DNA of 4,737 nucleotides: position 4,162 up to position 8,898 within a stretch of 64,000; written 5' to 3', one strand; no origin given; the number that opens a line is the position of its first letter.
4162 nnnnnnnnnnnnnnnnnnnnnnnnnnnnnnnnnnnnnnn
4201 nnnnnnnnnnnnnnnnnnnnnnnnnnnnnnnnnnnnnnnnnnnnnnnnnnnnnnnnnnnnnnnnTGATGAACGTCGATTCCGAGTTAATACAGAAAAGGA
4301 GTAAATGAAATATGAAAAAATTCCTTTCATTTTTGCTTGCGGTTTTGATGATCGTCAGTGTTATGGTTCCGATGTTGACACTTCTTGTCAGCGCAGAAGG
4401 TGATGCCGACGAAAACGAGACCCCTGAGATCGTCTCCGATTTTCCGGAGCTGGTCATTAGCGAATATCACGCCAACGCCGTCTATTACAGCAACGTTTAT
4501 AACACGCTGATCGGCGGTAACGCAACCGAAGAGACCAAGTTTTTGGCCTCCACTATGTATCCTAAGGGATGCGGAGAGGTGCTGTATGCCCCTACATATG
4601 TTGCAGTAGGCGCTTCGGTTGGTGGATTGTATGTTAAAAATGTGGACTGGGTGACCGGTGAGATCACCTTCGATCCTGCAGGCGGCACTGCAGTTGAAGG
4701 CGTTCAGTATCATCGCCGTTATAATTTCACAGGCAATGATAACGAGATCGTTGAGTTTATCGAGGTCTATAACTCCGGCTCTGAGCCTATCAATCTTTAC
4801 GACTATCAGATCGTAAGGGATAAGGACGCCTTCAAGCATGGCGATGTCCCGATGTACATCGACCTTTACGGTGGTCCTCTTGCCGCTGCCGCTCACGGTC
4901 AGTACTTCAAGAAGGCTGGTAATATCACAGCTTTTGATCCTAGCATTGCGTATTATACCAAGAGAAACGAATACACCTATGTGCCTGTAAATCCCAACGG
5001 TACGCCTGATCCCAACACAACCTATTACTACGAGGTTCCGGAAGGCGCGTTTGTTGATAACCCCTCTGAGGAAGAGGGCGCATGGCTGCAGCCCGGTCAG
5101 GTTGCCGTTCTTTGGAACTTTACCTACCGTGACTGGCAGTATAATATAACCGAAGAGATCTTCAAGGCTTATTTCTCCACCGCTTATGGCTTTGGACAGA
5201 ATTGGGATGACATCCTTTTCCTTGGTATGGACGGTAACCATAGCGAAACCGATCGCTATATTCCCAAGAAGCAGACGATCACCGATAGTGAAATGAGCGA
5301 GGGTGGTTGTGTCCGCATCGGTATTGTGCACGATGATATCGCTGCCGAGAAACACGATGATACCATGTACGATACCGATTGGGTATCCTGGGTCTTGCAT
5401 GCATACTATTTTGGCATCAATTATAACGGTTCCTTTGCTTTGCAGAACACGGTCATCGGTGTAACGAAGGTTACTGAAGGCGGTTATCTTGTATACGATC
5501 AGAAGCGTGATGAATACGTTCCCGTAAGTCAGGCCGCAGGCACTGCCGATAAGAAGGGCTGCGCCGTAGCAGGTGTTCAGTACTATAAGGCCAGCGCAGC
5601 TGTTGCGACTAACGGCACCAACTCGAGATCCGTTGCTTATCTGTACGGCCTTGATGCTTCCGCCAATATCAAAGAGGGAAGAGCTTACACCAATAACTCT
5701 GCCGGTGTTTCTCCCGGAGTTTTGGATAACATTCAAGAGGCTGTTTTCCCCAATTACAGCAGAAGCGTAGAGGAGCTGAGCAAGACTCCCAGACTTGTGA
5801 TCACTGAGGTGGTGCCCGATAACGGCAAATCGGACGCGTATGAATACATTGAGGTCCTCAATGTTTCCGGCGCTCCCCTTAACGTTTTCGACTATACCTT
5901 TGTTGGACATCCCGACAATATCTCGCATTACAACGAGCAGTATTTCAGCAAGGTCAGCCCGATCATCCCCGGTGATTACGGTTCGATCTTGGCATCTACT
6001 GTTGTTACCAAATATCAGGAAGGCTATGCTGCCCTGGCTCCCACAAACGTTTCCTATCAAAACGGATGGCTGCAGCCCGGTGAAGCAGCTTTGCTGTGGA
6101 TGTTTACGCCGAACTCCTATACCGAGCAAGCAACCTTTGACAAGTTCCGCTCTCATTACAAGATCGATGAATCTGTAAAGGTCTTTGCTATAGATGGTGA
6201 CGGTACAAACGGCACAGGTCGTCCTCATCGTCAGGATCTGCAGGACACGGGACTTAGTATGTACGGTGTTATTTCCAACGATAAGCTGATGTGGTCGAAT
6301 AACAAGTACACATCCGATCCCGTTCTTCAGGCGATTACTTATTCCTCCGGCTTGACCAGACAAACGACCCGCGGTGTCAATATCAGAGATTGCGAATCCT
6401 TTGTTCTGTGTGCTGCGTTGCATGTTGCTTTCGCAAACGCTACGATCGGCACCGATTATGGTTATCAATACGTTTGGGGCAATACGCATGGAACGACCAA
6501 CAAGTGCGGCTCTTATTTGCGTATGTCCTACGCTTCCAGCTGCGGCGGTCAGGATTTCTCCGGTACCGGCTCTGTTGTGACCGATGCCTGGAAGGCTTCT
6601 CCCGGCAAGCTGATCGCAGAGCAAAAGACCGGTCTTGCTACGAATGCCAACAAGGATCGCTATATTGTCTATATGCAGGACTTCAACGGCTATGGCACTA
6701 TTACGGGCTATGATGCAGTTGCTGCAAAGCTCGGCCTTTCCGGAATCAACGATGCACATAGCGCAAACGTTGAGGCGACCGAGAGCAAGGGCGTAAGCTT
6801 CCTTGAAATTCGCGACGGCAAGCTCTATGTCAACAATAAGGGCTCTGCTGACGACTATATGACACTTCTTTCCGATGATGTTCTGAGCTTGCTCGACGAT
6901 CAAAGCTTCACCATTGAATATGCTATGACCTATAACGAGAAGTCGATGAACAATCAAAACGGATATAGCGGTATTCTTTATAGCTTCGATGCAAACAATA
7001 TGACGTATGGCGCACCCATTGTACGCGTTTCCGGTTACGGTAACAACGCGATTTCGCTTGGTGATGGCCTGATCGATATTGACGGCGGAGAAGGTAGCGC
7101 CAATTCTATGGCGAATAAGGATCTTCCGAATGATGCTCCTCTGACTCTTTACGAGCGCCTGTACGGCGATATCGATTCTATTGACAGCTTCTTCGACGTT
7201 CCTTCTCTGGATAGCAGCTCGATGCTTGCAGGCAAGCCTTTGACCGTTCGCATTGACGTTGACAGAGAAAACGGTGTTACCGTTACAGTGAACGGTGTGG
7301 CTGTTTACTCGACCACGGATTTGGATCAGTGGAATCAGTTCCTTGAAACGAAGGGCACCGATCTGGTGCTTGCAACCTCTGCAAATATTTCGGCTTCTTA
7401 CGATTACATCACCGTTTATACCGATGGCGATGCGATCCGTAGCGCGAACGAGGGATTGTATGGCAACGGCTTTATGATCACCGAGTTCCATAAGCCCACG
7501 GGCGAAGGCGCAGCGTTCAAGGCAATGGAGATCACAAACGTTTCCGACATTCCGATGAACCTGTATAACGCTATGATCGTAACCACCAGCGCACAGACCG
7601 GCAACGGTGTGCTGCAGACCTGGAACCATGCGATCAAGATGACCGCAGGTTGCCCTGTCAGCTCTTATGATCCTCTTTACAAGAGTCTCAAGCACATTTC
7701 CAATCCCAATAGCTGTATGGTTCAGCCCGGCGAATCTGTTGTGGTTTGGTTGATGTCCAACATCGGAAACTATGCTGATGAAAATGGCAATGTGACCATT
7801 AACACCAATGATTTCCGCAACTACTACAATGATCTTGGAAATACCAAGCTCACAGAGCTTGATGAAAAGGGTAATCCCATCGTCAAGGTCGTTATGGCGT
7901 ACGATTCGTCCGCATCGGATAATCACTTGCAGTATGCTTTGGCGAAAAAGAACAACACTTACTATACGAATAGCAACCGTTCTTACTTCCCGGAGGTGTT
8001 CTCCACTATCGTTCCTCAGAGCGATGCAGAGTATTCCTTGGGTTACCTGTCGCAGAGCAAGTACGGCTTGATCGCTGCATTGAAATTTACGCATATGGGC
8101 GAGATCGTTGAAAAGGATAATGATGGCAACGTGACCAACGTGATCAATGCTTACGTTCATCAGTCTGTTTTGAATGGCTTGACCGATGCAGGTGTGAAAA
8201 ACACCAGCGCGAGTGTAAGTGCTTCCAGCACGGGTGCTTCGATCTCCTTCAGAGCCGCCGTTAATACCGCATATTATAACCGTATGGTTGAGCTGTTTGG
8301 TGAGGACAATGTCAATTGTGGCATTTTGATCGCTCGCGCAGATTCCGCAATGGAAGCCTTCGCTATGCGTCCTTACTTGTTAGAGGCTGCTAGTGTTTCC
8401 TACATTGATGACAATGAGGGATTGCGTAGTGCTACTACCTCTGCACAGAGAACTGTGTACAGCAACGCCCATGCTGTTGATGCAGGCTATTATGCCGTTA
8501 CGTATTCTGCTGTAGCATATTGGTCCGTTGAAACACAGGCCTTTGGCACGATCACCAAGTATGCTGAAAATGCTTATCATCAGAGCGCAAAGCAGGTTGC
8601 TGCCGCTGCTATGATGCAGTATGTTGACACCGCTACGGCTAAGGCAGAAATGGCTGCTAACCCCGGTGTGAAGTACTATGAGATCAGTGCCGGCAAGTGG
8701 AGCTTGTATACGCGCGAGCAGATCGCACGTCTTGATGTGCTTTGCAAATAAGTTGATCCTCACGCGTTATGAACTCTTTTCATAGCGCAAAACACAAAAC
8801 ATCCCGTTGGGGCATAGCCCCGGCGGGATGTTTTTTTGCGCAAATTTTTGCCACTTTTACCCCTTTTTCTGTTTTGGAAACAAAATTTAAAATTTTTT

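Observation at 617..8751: Two adjacent giant secreted mosaic proteins built from lamin-tail-domain-like modules, immediately upstream of the dcw cluster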

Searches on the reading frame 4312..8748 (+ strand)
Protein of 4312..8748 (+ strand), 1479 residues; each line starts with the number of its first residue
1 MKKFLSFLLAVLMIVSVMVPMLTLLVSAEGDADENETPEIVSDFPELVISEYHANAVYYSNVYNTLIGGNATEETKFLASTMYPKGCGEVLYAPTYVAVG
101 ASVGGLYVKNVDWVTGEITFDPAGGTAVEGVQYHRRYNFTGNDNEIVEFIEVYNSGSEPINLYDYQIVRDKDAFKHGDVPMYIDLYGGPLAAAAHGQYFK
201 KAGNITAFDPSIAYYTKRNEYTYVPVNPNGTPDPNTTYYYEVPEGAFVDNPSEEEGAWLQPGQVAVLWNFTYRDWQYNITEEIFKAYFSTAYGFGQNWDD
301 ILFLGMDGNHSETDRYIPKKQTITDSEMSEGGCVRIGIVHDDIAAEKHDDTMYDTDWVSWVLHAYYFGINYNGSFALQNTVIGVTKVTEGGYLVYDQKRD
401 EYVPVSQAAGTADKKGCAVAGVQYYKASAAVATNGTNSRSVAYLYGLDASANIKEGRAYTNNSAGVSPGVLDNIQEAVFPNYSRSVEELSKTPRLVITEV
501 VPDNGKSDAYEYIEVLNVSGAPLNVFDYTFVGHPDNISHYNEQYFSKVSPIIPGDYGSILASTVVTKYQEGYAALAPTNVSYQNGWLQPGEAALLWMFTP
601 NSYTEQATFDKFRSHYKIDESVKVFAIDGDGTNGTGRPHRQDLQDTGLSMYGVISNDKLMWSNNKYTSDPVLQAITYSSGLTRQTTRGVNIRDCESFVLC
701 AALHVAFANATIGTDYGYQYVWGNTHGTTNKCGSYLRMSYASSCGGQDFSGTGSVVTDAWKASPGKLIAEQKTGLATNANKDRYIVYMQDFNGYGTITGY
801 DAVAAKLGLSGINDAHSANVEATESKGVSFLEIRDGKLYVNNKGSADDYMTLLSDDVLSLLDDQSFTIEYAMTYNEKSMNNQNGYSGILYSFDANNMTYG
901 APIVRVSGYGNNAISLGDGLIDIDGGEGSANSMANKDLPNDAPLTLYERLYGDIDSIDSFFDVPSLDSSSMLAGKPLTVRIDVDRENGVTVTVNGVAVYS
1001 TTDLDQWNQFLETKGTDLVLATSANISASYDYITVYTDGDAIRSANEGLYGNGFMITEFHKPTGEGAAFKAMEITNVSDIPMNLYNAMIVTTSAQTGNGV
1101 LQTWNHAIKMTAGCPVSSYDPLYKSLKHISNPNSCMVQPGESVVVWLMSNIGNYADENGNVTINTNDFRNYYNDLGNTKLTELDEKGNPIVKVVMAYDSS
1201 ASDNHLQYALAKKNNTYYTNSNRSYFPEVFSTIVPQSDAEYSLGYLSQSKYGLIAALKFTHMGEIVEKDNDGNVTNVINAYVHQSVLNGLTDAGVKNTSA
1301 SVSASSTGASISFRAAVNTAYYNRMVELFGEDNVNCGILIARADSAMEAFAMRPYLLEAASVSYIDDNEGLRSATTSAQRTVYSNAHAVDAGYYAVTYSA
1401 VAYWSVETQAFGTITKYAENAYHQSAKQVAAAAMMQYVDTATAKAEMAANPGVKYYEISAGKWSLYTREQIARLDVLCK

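Call 3: search_protein_families(library=pfam, proteins=[window:4312-8748:+], max_evalue=1)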
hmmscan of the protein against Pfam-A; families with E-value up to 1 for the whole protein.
window:4312-8748:+ (1479 aa): 2 families
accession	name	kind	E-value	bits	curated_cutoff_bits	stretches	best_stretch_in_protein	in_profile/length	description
PF00932.25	LTD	-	1.8e-17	64.2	34.3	3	490-597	3-69/109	Lamin Tail Domain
PF14849.12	YidC_periplas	-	0.0089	16.4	24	1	127-200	96-168/283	YidC periplasmic domain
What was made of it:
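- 4312..8751 (+): Gene B, 1479 aa (mature 159 kDa, pI 4.6): signal peptide, LTD-1, LTD-2, ConA-like module, LTD-3, CTD. Pfam LTD 64.2 bits, 3 stretches (call 3).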

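Call 4: search_protein_families(library=ncbifam, proteins=[window:4312-8748:+], max_evalue=1)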
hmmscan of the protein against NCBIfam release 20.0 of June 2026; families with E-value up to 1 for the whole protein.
window:4312-8748:+ (1479 aa): 0 families

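Call 7: find_homologous_proteins(query=window:4312-8748:+)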
Query window:4312-8748:+ (1479 aa): 24 proteins with E <= 0.001 among 8000 candidates.
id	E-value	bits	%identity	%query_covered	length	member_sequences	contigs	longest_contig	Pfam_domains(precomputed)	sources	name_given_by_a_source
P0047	0.0e+0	3374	100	100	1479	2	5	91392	PF00932.26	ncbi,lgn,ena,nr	ncbi:MAG: hypothetical protein J6B09_03600 [Clostridia bacterium]|nr:hypothetical protein [Clostridi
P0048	0.0e+0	2663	78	100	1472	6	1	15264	PF00932.26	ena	-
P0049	0.0e+0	2323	70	100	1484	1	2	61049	PF00932.26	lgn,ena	-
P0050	0.0e+0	2198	75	59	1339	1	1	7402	PF00932.26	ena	-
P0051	0.0e+0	1198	41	77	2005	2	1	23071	PF00932.26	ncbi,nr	ncbi:MAG: lamin tail domain-containing protein [Clostridia bacterium]|nr:lamin tail domain-containin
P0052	0.0e+0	1029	40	78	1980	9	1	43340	PF00932.26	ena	-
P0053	1.2e-297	1009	42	75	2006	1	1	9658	PF00932.26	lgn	-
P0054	8.2e-294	996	39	78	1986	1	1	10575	PF00932.26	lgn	-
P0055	5.3e-293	994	40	78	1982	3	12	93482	PF00932.26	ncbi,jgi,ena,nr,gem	ncbi:MAG: hypothetical protein E7585_05680 [Ruminococcaceae bacterium]|nr:hypothetical protein [Osci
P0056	7.6e-290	983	41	75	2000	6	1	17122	PF00932.26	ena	-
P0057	4.7e-288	977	42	70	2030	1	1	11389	PF00932.26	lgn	-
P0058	6.0e-285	967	40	78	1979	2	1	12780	PF00932.26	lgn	-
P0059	8.2e-257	874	37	78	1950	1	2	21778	PF00932.26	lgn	-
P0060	4.1e-246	838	36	78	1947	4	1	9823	PF00932.26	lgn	-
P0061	1.0e-214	734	34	83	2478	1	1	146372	PF00932.26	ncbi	-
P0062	1.2e-214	734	35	83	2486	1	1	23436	PF00932.26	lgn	-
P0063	5.6e-212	725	36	79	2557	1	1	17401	PF00932.26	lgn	-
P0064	1.4e-201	691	34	83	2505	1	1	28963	PF00932.26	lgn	-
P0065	2.3e-196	673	36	78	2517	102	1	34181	PF00932.26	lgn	-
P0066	3.0e-194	666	34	82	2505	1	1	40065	PF00932.26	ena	-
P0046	1.3e-188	648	35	78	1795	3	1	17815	PF00932.26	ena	-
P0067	4.0e-185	636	35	78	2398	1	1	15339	PF00932.26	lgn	-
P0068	7.1e-79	284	28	44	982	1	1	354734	PF00932.26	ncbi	-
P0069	1.1e-26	111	28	22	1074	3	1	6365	PF00932.26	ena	-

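Call 25: search_protein_families(library=pfam, max_evalue=0.1, proteins=[P0055, P0061, P0065, P0068, P0069])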
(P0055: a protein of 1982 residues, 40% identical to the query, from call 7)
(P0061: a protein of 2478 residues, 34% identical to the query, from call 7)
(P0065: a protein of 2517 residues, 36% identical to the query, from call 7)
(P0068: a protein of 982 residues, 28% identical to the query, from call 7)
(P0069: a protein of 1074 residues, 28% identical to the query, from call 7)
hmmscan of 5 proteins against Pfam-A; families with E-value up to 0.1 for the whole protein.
P0055 (1982 aa): 1 family
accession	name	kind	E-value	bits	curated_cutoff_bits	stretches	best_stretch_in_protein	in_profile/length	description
PF00932.25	LTD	-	8.5e-26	90.9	34.3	4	492-598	3-73/109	Lamin Tail Domain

P0061 (2478 aa): 1 family
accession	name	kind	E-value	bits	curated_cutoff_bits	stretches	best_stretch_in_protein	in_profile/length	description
PF00932.25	LTD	-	2.7e-23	82.9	34.3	4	489-594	3-70/109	Lamin Tail Domain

P0065 (2517 aa): 3 families
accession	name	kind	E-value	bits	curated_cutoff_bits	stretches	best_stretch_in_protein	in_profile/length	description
PF00932.25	LTD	-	1.5e-28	99.8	34.3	4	503-608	2-70/109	Lamin Tail Domain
PF07151.18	DUF1391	-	0.0068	16.5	27.3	0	2311-2321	17-27/48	Protein of unknown function (DUF1391)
PF25315.1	BPTI_nem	-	0.084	13.5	27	0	1462-1496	13-47/77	BPTI-like like domain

P0068 (982 aa): 1 family
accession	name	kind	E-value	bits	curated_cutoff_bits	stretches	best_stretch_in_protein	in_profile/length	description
PF00932.25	LTD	-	1e-13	52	34.3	2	479-582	7-73/109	Lamin Tail Domain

P0069 (1074 aa): 4 families
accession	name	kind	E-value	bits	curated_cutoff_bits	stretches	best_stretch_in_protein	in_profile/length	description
PF00932.25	LTD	-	1.4e-13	51.6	34.3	2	597-695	6-74/109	Lamin Tail Domain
PF10618.14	Tail_tube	-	0.028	14.7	23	0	78-132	58-113/117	Phage tail tube protein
PF19854.4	DUF6329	-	0.046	13.9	26.8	0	596-637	15-31/39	Family of unknown function (DUF6329)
PF23379.1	DUF7096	-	0.051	13.9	27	0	1-43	1-40/208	Domain of unknown function (DUF7096)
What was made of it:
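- There is no enzyme domain in the B orthologues scanned either (call 25).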

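Call 53: find_encoding_contigs(protein=P0047, flank=3000, max_places=5)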
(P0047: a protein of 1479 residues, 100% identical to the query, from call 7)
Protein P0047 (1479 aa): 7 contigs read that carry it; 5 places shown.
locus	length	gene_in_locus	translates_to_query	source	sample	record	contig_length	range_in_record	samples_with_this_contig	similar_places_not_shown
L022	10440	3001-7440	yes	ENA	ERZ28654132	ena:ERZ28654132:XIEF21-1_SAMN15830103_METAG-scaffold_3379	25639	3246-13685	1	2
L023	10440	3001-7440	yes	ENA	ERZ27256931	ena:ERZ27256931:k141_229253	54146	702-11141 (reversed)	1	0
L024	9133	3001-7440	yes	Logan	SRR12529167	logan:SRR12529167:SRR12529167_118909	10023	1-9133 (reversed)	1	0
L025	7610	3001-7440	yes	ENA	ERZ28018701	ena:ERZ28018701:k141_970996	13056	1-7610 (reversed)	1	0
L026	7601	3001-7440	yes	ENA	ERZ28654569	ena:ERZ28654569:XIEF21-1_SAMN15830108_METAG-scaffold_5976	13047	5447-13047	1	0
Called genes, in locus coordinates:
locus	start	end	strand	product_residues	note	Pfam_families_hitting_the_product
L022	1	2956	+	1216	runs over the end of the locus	PF00932:LTD (weak)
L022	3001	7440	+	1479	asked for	PF00932:LTD (faint)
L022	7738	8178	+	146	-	PF02381:MraZ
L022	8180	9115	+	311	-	PF01795:Methyltransf_5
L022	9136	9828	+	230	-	-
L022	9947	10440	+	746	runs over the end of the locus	PF03717:PBP_dimer, PF00905:Transpeptidase, PF03793:PASTA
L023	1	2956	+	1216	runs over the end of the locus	PF00932:LTD (weak)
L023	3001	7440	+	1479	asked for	PF00932:LTD (faint)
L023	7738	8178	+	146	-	PF02381:MraZ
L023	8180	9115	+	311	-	PF01795:Methyltransf_5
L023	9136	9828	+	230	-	-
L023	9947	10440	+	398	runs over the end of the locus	?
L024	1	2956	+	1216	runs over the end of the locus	PF00932:LTD (weak)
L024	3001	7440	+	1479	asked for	PF00932:LTD (faint)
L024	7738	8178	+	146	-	PF02381:MraZ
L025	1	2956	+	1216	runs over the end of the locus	PF00932:LTD (weak)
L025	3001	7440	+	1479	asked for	PF00932:LTD (faint)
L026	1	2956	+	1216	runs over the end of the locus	PF00932:LTD (weak)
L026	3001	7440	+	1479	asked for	PF00932:LTD (faint)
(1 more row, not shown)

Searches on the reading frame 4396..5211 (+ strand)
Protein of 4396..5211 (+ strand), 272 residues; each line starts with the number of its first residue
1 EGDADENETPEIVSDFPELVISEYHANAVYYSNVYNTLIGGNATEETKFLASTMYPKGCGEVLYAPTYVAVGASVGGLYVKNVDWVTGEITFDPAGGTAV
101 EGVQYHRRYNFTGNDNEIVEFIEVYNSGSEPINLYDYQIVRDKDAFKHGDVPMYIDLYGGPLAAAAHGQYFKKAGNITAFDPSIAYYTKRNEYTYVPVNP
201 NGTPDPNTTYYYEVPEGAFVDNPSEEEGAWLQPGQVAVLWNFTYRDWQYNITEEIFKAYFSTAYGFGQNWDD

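Call 15: search_protein_families(library=pfam, max_evalue=10, proteins=[window:4396-5211:+])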
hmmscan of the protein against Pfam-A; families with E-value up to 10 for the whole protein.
seq(272 aa): 3 families
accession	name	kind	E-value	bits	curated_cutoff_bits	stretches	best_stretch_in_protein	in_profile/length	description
PF00932.25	LTD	-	1.5e-07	32.2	34.3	1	113-241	19-69/109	Lamin Tail Domain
PF14849.12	YidC_periplas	-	0.00047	20.6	24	1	99-172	96-168/283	YidC periplasmic domain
PF22210.2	VP17_central_barrel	-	0.029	14.8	27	1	68-104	36-77/82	Large MCP VP17 central beta-barrel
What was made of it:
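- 4441..5766 (+): B LTD-1, with about 95 aa inserted between the first two strands. Pfam LTD E 1.5e-7 (call 15).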

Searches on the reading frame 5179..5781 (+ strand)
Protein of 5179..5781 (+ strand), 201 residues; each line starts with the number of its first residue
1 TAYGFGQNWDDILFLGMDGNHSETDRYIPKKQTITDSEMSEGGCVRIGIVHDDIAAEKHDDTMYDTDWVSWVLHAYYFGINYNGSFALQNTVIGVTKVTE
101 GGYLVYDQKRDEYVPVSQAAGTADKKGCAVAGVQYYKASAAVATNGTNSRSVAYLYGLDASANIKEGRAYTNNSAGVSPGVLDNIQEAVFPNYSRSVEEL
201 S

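Call 15: search_protein_families(library=pfam, max_evalue=10, proteins=[window:5179-5781:+])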
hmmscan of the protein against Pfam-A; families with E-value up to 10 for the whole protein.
seq(201 aa): 1 family
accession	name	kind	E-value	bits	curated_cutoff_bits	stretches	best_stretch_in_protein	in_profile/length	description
PF12180.13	EABR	-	0.075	13.1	25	1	104-114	15-25/34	TSG101 and ALIX binding domain of CEP55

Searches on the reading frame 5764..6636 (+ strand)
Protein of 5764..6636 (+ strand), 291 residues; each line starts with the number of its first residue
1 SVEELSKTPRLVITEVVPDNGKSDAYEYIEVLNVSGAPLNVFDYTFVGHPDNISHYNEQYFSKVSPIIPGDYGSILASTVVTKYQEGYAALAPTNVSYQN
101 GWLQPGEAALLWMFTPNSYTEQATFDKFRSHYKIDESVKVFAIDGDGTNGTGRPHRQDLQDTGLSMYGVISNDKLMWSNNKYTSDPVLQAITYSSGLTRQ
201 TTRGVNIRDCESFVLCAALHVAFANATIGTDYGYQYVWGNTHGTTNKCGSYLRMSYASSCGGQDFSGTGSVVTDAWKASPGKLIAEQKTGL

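Call 15: search_protein_families(library=pfam, max_evalue=10, proteins=[window:5764-6636:+])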
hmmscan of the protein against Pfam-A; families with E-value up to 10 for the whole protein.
seq(291 aa): 1 family
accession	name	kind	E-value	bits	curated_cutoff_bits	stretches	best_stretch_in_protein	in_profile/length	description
PF00932.25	LTD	-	4.1e-06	27.6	34.3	1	6-114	3-70/109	Lamin Tail Domain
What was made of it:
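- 5788..6636 (+): B LTD-2. Pfam LTD E 4.1e-6 (call 15).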

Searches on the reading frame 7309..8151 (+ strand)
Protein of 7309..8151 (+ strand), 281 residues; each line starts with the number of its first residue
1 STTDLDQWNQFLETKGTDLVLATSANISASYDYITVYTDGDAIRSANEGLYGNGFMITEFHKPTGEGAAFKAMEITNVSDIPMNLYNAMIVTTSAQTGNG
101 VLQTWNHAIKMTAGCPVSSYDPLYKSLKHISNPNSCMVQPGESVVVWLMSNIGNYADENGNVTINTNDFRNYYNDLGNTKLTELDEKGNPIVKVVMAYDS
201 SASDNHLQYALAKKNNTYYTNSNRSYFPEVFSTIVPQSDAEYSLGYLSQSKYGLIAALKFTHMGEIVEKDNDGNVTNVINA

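Call 15: search_protein_families(library=pfam, max_evalue=10, proteins=[window:7309-8151:+])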
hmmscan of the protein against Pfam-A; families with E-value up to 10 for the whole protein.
seq(281 aa): 1 family
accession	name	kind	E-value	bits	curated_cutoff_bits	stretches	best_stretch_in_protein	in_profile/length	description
PF00932.25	LTD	-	0.0003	21.6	34.3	1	56-188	9-99/109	Lamin Tail Domain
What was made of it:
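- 7465..8181 (+): B LTD-3. Pfam LTD E 3e-4 (call 15).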
